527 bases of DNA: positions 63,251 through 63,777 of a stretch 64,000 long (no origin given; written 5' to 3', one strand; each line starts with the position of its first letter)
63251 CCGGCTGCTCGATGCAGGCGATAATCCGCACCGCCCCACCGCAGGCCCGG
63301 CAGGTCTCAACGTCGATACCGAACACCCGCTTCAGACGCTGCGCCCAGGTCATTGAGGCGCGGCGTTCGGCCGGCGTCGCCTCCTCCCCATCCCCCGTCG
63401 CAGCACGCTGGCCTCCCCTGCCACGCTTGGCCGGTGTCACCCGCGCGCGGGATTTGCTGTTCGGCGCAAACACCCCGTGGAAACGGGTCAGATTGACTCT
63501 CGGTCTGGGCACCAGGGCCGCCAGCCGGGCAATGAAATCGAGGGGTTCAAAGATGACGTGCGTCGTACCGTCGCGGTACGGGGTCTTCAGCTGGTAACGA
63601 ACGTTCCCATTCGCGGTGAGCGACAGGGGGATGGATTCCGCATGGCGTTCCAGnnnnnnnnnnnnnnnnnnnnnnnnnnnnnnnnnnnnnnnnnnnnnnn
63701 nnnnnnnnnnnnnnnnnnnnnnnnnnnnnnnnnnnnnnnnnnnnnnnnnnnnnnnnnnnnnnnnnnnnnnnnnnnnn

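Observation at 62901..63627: IS91 copy 3 is a mosaic: identical oriIS module joined to a roughly 8-9% diverged transposase segment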

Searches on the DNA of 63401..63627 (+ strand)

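Call 10: search_dna_similar(query=window:63401-63627:+, collection=plasmids, mode=distant, max_rows=40)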
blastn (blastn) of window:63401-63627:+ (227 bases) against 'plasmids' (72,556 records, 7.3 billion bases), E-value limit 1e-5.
The search stops at 5000 records and this limit was reached: more records match than are counted here, and every count below describes the 5000 best-scoring records only.
Records with a match: at least 5000; places in all: 7380; records where one place covers at least 80% of the query: 4596.
Best place of each record, by identity: 80-90% 7; 60-80% 4993.
By first word of the organism name: Escherichia 1691; Klebsiella 1376; Salmonella 687; Enterobacter 289; Acinetobacter 234; Citrobacter 177; Providencia 80; Shigella 75; Pseudomonas 73; Vibrio 57; and 35 more.
By predicted mobility (MOB-suite, as given by PLSDB): conjugative 3683; non-mobilizable 708; mobilizable 609.
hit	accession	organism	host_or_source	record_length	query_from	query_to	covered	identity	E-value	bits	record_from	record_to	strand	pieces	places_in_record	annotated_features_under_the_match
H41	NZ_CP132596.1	Psychrobacter sp. van23A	cell culture,water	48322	15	226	93%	79.2%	2e-44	185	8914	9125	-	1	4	none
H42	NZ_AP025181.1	Escherichia coli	Sus scrofa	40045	13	226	94%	77.7%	2e-39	168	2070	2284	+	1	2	IS91 family transposase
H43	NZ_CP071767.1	Acinetobacter towneri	porcine,cell culture,feces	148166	13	226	94%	77.7%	2e-39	168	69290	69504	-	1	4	IS91 family transposase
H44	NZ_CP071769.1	Acinetobacter towneri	porcine,cell culture,feces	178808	13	226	94%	77.7%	2e-39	168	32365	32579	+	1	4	IS91 family transposase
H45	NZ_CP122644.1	Escherichia coli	Sus scrofa,feces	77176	13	226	94%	77.7%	2e-39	168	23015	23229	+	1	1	IS91 family transposase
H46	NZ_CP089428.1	Klebsiella pneumoniae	Homo sapiens,catheter tip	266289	15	208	85%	79.4%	5e-40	170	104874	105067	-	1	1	IS91-like element ISVsa3 family transposase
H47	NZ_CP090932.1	Klebsiella pneumoniae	Homo sapiens,catheter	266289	15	208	85%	79.4%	5e-40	170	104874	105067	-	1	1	IS91-like element ISVsa3 family transposase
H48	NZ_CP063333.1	Escherichia coli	Homo sapiens,rectal swab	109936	15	208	85%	79.4%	5e-40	170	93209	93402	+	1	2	IS91-like element ISVsa3 family transposase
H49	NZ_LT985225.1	Escherichia coli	-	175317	15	208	85%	79.0%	8e-38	164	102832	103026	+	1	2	none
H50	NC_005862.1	Salmonella enterica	-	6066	15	208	85%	78.9%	2e-38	166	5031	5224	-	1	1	IS91-like element ISVsa3 family transposase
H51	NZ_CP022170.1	Aeromonas salmonicida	Atlantic salmon,The RAS Atlantic Salmon ...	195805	15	208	85%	78.9%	2e-38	166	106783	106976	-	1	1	IS91-like element ISVsa3 family transposase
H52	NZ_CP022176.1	Aeromonas salmonicida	Atlantic salmon,The RAS Atlantic Salmon ...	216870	15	208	85%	78.9%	2e-38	166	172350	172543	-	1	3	IS91-like element ISVsa3 family transposase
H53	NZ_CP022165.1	Escherichia coli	Homo sapiens,urine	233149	15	208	85%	78.9%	2e-38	166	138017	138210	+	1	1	none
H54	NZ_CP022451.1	Salmonella enterica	chicken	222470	15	208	85%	78.9%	2e-38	166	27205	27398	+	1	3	IS91-like element ISVsa3 family transposase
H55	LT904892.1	Salmonella enterica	Homo sapiens,not known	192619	15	208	85%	78.9%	2e-38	166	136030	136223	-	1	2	none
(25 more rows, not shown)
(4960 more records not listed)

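Call 50: get_annotated_region(hit=H50, flank=1500)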
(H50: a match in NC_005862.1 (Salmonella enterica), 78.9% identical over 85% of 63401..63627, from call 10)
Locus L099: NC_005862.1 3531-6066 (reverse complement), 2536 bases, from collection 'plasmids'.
description: Salmonella enterica subsp. enterica serovar Choleraesuis plasmid unnamed, complete sequence
organism: Salmonella enterica (NCBI taxid 119912)
taxonomy: Bacteria; Pseudomonadota; Gammaproteobacteria; Enterobacterales; Enterobacteriaceae; Salmonella; Salmonella enterica
host: -; source: -; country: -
typing (MOB-suite, as given by PLSDB): mobilizable; replicon rep_cluster_2335
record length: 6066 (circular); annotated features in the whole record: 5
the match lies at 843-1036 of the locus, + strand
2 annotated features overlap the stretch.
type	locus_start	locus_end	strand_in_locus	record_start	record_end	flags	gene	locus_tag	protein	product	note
CDS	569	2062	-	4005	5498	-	-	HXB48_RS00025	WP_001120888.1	IS91-like element ISVsa3 family transposase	GO:0006313 - DNA transposition [Evidence IEA]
CDS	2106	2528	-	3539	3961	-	-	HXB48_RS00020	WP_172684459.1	hypothetical protein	-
